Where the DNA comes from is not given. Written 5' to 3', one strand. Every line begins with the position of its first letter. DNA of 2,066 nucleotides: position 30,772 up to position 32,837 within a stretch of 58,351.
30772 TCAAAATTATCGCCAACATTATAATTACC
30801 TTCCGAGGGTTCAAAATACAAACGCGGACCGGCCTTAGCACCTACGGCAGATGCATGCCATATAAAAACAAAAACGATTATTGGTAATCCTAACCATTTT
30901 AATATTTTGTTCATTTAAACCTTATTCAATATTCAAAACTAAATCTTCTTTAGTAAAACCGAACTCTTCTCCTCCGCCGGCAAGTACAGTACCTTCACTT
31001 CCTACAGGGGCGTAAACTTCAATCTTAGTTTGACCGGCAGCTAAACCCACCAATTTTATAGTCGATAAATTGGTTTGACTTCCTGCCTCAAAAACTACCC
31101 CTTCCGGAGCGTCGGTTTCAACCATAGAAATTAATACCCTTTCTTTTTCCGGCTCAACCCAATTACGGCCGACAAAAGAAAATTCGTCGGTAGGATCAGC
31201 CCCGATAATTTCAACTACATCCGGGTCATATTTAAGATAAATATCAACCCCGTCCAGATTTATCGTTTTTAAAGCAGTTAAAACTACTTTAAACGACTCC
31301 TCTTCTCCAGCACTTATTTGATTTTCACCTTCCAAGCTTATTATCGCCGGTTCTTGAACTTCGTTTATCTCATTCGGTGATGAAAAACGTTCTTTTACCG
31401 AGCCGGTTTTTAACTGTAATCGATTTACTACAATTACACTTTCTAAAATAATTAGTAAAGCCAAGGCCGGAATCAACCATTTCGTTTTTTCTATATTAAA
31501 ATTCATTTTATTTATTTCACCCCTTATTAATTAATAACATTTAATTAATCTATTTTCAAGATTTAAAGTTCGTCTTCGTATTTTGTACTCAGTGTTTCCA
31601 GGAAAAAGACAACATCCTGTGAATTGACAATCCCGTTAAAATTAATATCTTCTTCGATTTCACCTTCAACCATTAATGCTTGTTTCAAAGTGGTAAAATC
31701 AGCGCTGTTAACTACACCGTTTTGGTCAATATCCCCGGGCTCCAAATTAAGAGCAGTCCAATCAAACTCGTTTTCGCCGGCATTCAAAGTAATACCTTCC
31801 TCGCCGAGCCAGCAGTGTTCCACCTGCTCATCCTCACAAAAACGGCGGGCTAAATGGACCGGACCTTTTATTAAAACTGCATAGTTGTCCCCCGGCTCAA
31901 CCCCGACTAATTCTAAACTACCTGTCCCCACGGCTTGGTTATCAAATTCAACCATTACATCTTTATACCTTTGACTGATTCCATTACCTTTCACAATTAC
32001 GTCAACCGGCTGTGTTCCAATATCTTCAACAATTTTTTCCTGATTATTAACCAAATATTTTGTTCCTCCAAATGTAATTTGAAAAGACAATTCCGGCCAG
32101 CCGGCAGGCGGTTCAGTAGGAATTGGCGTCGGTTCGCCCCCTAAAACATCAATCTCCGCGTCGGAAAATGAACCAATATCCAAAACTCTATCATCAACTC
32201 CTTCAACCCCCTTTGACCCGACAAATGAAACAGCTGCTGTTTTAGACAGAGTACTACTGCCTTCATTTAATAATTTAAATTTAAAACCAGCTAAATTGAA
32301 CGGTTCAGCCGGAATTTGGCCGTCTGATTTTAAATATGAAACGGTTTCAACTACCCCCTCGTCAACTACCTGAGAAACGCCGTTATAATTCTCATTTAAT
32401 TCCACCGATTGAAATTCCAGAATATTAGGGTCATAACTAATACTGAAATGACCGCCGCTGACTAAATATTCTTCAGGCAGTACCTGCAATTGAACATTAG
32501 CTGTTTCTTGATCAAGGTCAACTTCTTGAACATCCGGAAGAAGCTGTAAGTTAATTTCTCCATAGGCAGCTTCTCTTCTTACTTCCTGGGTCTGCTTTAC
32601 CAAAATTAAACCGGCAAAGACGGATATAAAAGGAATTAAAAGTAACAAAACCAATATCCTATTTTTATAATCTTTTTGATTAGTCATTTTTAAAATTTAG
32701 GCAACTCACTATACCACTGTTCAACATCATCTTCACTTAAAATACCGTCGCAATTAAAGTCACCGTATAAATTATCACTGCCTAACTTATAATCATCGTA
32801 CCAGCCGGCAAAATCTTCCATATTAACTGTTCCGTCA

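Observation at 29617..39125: Nine-gene operon encoding a sortase-anchorable cohesin-dockerin surface assembly with cysteine-rich cargo proteins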

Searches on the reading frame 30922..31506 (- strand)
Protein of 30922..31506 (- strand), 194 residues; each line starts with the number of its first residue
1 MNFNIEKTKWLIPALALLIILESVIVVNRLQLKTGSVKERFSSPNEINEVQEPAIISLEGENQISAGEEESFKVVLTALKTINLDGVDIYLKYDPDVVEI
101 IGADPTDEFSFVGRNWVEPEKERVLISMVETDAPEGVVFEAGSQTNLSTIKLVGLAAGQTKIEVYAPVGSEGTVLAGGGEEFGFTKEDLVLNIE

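Call 3: search_protein_families(library=pfam, proteins=[window:30922-31506:-], max_evalue=1)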
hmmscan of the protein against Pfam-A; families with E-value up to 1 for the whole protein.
window:30922-31506:- (194 aa): 1 family
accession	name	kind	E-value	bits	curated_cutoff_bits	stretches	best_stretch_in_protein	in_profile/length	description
PF00963.24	Cohesin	-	0.022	15.4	24.1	1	62-110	9-61/139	Cohesin domain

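Call 4: search_protein_families(library=ncbifam, proteins=[window:30922-31506:-], max_evalue=1)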
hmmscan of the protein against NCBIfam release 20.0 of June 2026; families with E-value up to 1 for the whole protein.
window:30922-31506:- (194 aa): 0 families

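Call 22: search_solved_structures(query=window:30922-31506:-, max_evalue=10, show_alignments=1)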
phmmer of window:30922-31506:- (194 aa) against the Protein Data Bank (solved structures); distinct sequences matched with E-value up to 10: 12.
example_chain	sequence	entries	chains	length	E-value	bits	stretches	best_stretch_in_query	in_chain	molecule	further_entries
2o4e_A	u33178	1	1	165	0.034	17.3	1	48-173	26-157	O-GlcNAcase nagJ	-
2jh2_A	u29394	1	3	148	0.038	17.2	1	53-173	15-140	O-GLCNACASE NAGJ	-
2ozn_A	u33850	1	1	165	0.045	16.9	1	53-173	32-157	O-GlcNAcase nagJ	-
5e2q_A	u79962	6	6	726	0.11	15.6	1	69-173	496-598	Dipeptidyl peptidase 3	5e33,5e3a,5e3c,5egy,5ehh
1anu_A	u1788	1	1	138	0.17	15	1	76-108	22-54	COHESIN-2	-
2ccl_A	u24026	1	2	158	0.18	15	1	73-107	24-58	CELLULOSOMAL SCAFFOLDING PROTEIN A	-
1ohz_A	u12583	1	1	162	0.18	14.9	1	73-107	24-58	CELLULOSOMAL SCAFFOLDING PROTEIN A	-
2w1n_A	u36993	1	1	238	0.19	14.9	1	54-174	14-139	O-GLCNACASE NAGJ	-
3t6b_A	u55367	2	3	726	0.27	14.4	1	69-173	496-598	Dipeptidyl peptidase 3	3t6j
7rmy_A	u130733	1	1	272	0.27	14.4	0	11-75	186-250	De Novo designed tunable homodimer, D_3-337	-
3fvy_A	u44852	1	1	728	0.27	14.4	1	69-173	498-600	Dipeptidyl-peptidase 3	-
7oup_A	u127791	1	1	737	0.27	14.4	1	69-173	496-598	Dipeptidyl peptidase 3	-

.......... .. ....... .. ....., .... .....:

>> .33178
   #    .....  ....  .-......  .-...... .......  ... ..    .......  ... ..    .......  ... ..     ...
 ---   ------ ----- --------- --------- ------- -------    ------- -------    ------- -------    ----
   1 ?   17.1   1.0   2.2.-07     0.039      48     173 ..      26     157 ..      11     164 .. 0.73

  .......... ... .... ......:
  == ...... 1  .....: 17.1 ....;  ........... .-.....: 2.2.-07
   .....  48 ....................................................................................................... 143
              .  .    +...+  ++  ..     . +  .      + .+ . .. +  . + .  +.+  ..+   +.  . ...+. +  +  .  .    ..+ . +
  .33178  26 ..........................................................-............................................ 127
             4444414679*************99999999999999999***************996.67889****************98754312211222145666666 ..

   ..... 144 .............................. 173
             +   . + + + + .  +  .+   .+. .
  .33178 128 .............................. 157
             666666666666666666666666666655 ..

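Call 74: search_solved_structures(query=A6, max_evalue=1, show_alignments=1)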
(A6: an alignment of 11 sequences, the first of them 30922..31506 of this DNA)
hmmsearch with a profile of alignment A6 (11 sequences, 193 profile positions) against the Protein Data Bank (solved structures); distinct sequences matched with E-value up to 1: 13.
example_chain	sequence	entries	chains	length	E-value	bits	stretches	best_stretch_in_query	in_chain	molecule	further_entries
2ozn_A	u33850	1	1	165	0.00046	23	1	45-131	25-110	O-GlcNAcase nagJ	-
2o4e_A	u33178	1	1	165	0.00069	22.4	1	48-131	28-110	O-GlcNAcase nagJ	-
2jh2_A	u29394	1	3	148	0.00084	22.1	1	49-131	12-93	O-GLCNACASE NAGJ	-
2w1n_A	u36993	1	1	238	0.0058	19.4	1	50-172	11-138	O-GLCNACASE NAGJ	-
9g8s_q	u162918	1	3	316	0.013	18.3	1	125-158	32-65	XkdQ-related protein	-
6v3p_C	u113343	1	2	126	0.085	15.6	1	49-103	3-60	IgA FC receptor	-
1anu_A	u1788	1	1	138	0.22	14.2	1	85-106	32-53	COHESIN-2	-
2ccl_A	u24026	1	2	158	0.26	14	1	85-106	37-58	CELLULOSOMAL SCAFFOLDING PROTEIN A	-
1ohz_A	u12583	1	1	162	0.27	13.9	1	85-106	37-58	CELLULOSOMAL SCAFFOLDING PROTEIN A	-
5lxv_A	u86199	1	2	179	0.49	13.1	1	59-99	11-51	Scaffoldin C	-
8opg_Aa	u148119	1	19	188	0.56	12.9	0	33-107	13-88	Genome polyprotein (Fragment)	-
8opf_Aa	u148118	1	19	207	0.73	12.5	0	33-107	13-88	Genome polyprotein (Fragment)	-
8opd_Aa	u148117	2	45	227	0.9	12.2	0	33-107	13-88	Genome polyprotein (Fragment)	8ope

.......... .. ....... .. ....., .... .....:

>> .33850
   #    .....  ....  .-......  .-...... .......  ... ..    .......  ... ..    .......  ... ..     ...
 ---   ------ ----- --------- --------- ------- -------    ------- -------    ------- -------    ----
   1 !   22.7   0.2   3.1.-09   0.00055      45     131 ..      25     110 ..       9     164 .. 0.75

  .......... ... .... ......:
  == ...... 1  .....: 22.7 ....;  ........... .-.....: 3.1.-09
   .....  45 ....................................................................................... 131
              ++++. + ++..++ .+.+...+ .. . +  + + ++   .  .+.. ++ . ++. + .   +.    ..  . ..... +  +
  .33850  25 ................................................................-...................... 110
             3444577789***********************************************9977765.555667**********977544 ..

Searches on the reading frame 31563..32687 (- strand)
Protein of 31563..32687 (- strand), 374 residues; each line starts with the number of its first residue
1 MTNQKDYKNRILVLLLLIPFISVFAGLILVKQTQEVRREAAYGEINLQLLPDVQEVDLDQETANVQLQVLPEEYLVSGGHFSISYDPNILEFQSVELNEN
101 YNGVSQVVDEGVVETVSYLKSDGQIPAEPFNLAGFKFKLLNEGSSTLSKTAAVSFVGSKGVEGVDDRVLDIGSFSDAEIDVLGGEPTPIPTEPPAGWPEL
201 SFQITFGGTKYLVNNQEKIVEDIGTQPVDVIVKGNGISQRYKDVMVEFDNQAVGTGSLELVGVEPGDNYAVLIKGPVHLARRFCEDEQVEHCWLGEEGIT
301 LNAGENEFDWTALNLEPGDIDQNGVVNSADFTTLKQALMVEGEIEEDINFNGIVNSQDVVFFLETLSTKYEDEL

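Call 3: search_protein_families(library=pfam, proteins=[window:31563-32687:-], max_evalue=1)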
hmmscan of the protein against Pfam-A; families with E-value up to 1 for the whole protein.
window:31563-32687:- (374 aa): 2 families
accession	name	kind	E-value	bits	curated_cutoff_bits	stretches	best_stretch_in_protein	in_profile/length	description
PF00404.24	Dockerin_1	-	1e-06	29.2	22.9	1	317-360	1-50/57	Dockerin type I domain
PF00963.24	Cohesin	-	3.3e-05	24.5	24.1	1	63-168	18-132/139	Cohesin domain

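Call 4: search_protein_families(library=ncbifam, proteins=[window:31563-32687:-], max_evalue=1)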
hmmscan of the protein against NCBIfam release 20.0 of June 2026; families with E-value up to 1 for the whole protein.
window:31563-32687:- (374 aa): 2 families
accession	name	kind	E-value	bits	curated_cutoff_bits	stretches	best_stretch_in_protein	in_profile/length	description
NF041540.1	dockerin_GC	domain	0.13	12.7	29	1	318-364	10-61/67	GC-type dockerin domain-anchored protein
NF049990.1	CellobisidaseCelK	equivalog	0.14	10.3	1700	1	312-362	824-878/889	cellulose 1,4-beta-cellobiosidase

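Call 24: find_homologous_proteins(query=window:31563-32687:-, max_evalue=0.001)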
Query window:31563-32687:- (374 aa): 29 proteins with E <= 0.001 among 3874 candidates.
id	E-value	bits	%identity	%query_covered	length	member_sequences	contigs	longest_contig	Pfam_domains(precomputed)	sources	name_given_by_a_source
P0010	1.0e-242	823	100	100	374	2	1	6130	PF00404.25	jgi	jgi:hypothetical protein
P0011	1.2e-219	747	90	100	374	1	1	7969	PF00404.25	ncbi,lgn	-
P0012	1.2e-179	615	73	99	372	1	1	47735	PF00404.25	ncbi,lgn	-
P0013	9.2e-162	556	69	95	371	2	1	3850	-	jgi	-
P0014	2.3e-160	552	67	94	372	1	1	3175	-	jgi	jgi:hypothetical protein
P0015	1.5e-159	549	66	98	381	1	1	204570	-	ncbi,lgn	-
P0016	2.4e-159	548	66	98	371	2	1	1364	-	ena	-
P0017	3.2e-159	548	63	99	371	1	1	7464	PF00404.25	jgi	jgi:hypothetical protein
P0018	1.8e-151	523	62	99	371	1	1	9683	PF00404.25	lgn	-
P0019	1.7e-149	516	62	99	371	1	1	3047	PF00404.25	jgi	jgi:hypothetical protein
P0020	5.9e-143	494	50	88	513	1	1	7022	PF00963.25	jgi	-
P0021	4.9e-117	409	52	99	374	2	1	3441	PF00404.25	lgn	-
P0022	8.5e-113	395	52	93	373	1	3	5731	PF00404.25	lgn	-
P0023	1.0e-103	365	46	100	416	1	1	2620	PF00404.25,PF00963.25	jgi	-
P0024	3.0e-102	361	47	100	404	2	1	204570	PF00404.25,PF00963.25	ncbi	-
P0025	2.1e-100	355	47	98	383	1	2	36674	PF00404.25,PF00963.25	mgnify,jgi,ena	mgnify:CR=1 FL=1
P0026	1.4e-89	319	45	92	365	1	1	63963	PF00404.25,PF00963.25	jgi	-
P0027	7.4e-86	307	44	94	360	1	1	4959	PF00404.25,PF00963.25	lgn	-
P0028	8.4e-81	290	42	98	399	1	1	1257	PF00404.25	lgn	-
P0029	2.1e-77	279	43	92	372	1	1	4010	PF00404.25,PF00963.25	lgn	-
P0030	4.2e-77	278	40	100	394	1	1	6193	PF00404.25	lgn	-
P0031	1.5e-74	269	40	98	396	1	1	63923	PF00404.25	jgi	jgi:hypothetical protein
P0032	8.6e-74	267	39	100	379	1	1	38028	PF00404.25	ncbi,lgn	-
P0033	5.9e-71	258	41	97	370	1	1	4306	PF00404.25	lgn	-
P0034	1.8e-70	256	60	48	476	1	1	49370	PF00404.25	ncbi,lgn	-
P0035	8.2e-63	231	52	51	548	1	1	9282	PF00404.25,PF00963.25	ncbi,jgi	-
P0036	9.7e-59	217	57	47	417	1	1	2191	PF00404.25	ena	-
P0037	2.7e-58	216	42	82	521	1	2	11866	PF00404.25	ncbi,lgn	-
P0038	3.4e-49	186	51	48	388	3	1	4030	PF00404.25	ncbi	ncbi:MAG: dockerin type I domain-containing protein, partial [Patescibacteria group bacterium]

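Call 25: find_encoding_contigs(protein=P0012, flank=10000, max_places=2)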
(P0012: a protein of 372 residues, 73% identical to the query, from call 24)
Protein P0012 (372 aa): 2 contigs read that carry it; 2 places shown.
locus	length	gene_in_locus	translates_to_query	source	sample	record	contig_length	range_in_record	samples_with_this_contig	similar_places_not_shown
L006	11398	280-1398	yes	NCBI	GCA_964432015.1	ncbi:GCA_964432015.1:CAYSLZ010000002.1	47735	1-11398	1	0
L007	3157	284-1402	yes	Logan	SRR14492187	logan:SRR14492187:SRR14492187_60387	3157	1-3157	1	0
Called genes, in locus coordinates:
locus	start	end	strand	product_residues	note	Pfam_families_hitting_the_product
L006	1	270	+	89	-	?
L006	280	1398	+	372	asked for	PF00404:Dockerin_1 (weak)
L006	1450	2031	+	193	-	-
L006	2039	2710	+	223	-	PF00963:Cohesin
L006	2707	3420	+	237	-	PF16656:Pur_ac_phosph_N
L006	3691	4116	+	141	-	PF09424:YqeY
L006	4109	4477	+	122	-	PF02130:YbeY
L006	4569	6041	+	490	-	PF13177:DNA_pol3_delta2, PF13401:AAA_22 (weak), PF00004:AAA, PF20964:DnaX_C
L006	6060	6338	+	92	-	PF02575:YbaB_DNA_bd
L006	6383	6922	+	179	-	-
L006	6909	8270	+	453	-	PF00133:tRNA-synt_1 (faint), PF01921:tRNA-synt_1f (faint), PF01406:tRNA-synt_1e, PF09334:tRNA-synt_1g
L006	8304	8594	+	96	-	PF01250:Ribosomal_S6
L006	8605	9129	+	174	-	PF00436:SSB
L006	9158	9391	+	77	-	PF01084:Ribosomal_S18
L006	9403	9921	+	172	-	-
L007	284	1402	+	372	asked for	PF00404:Dockerin_1 (weak)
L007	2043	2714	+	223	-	PF00963:Cohesin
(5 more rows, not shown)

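Call 26: find_encoding_contigs(protein=P0015, flank=10000, max_places=2)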
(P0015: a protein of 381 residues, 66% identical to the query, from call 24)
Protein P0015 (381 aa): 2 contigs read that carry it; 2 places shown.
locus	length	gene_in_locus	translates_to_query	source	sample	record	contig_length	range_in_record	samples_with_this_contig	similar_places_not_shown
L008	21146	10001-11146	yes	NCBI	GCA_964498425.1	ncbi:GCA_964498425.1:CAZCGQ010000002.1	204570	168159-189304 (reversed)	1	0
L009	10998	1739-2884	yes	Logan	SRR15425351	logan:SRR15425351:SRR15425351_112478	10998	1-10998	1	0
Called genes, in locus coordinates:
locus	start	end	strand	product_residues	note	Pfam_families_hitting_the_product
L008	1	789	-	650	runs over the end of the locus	PF04932:Wzy_C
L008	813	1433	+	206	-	PF02397:Bac_transf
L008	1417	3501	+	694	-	PF07705:CARDB (weak)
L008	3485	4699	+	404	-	PF00963:Cohesin (weak), PF00404:Dockerin_1 (faint)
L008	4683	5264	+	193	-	-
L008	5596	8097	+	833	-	-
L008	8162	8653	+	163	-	-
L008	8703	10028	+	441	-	-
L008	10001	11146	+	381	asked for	-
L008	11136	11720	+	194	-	-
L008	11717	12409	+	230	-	PF00963:Cohesin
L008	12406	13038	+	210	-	PF16656:Pur_ac_phosph_N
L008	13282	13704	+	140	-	PF09424:YqeY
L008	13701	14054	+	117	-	PF02130:YbeY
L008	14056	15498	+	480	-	PF13177:DNA_pol3_delta2, PF00004:AAA, PF13401:AAA_22 (faint), PF12169:DNA_pol3_gamma3 (faint), PF20964:DnaX_C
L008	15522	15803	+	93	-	PF02575:YbaB_DNA_bd (weak)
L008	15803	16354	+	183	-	-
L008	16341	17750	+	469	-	PF01406:tRNA-synt_1e, PF09334:tRNA-synt_1g (faint)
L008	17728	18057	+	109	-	PF01250:Ribosomal_S6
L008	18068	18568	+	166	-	PF00436:SSB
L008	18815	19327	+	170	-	PF13375:RnfC_N (weak), PF25984:BSH_YknX (weak)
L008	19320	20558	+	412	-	PF22694:CtpB_N-like, PF00595:PDZ (weak), PF13180:PDZ_2 (weak), PF17820:PDZ_6 (weak), PF03572:Peptidase_S41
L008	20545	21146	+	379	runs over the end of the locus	PF00089:Trypsin, PF13365:Trypsin_2, PF00595:PDZ (weak), PF13180:PDZ_2, PF17820:PDZ_6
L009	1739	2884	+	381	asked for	-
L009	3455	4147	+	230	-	PF00963:Cohesin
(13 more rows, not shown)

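Call 57: predict_structure(alignment_id=A5)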
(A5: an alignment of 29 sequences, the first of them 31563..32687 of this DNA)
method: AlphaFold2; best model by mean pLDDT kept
length: 374 residues; sequences in the alignment: 29
mean_pLDDT: 72.7   pTM: 0.44
mean pLDDT of the five models: 72.7, 71.3, 69.1, 68.7, 68.6
residues with pLDDT >= 90: 97; 70-90: 142; 50-70: 58; < 50: 77
segments of 3 or more residues with pLDDT < 50: 185-188, 277-293, 324-328, 337-361, 363-374
pLDDT, mean of each block of 10 residues (from residue 1): 67 81 73 52 88 89 94 90 94 93 89 92 86 94 93 82 73 94 62 80 72 58 74 80 82 87 85 54 32 61 86 55 46 47 36 41 43 34
secondary structure, 60 per line:
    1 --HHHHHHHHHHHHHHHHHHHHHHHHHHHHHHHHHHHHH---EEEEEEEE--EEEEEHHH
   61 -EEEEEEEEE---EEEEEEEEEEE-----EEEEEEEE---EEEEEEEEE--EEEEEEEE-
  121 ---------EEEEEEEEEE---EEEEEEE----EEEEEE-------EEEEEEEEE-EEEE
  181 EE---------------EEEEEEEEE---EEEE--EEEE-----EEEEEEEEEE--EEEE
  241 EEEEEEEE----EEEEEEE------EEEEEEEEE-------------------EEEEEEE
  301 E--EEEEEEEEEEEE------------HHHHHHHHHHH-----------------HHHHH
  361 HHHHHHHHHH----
elements in order: H3-39 E43-50 E53-57 E62-70 E74-84 E90-97 E101-109 E112-119 E130-139 E143-149 E154-159 E167-175 E177-182 E198-206 E210-213 E216-219 E225-234 E237-248 E253-259 E266-274 E294-301 E304-315 H328-338 H356-370

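Call 61: fold_search(model_id=the predicted structure, library=pdb)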
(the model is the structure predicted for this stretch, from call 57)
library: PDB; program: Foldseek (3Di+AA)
matches with E <= 10: 1781; with E <= 0.001: 178
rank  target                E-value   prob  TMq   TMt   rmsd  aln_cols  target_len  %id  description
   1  4fl4_C                5.2e-13  1.00  0.29  0.34  19.5       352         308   17  Scaffoldin conformation and dynamics revealed by a ternary complex from the Clostridium thermocellum cellulosome (released 2012-06-27)
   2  4fl4_L                1.6e-12  1.00  0.31  0.36  17.7       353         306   16  Scaffoldin conformation and dynamics revealed by a ternary complex from the Clostridium thermocellum cellulosome (released 2012-06-27)
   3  4fl4_I                1.7e-12  1.00  0.28  0.34  18.8       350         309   15  Scaffoldin conformation and dynamics revealed by a ternary complex from the Clostridium thermocellum cellulosome (released 2012-06-27)
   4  3kcp_A                2.6e-12  1.00  0.30  0.36  20.5       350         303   16  Crystal structure of interacting Clostridium thermocellum multimodular components (released 2010-02-09)
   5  4ums                  2.7e-10  1.00  0.33  0.75   2.7       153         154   18  The crystal structure of the seventh ScaB type I cohesin from Pseudobacteroides cellulosolvens (released 2015-05-06)
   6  2w1n                  1.2e-09  1.00  0.30  0.46  14.4       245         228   15  cohesin and fibronectin type-III double module construct from the Clostridium perfringens glycoside hydrolase GH84C (released 2009-02-03)
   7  6kgf_A                5.3e-09  1.00  0.31  0.75   2.9       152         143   16  Crystal structure of CaDoc0917(R16D)-CaCohA2 complex at pH 8.2 (released 2020-07-08)
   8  6kgc_A                6.5e-09  1.00  0.32  0.76   2.8       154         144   16  Crystal structure of CaDoc0917(R49D)-CaCohA2 complex at pH 5.4 (released 2020-07-08)
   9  6kgf_C                7.6e-09  1.00  0.31  0.72   3.2       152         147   16  Crystal structure of CaDoc0917(R16D)-CaCohA2 complex at pH 8.2 (released 2020-07-08)
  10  5nrm_A                1.1e-08  1.00  0.30  0.74   3.1       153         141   16  Crystal structure of the sixth cohesin from Acetivibrio cellulolyticus' scaffoldin B in complex with Cel5 dockerin S51 (released 2018-01-31)
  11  6kgd_A                2.3e-08  1.00  0.31  0.72   3.3       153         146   18  Crystal structure of CaDoc0917(R49D)-CaCohA2 complex at pH 8.0 (released 2020-07-08)
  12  6kge_A                2.5e-08  1.00  0.30  0.72   3.4       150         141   17  Crystal structure of CaDoc0917(R16D)-CaCohA2 complex at pH 5.5 (released 2020-07-08)
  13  2xdh                  3.0e-08  1.00  0.30  0.74   3.4       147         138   15  Non-cellulosomal cohesin from the hyperthermophilic archaeon Archaeoglobus fulgidus (released 2010-05-26)
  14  5nrk_A                3.1e-08  1.00  0.30  0.72   3.1       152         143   16  Crystal structure of the sixth cohesin from Acetivibrio cellulolyticus' scaffoldin B in complex with Cel5 dockerin S15 (released 2018-01-31)
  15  4dh2_A                5.0e-08  1.00  0.32  0.70   2.7       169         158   11  Crystal structure of Coh-OlpC(Cthe_0452)-Doc435(Cthe_0435) complex: A novel type I Cohesin-Dockerin complex from Clost (released 2012-11-28)
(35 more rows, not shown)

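Call 72: search_protein_families(library=pfam, proteins=[L008:1417-3501:+, L008:5596-8097:+], max_evalue=0.01)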
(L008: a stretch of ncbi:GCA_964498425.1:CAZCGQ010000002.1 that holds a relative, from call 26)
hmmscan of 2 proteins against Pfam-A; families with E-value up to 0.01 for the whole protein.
L008:1417-3501:+ (694 aa): 1 family
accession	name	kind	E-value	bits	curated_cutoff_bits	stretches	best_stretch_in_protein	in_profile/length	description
PF07705.17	CARDB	-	2.8e-07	31.1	22.7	1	529-607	25-99/101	CARDB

L008:5596-8097:+ (833 aa): 0 families
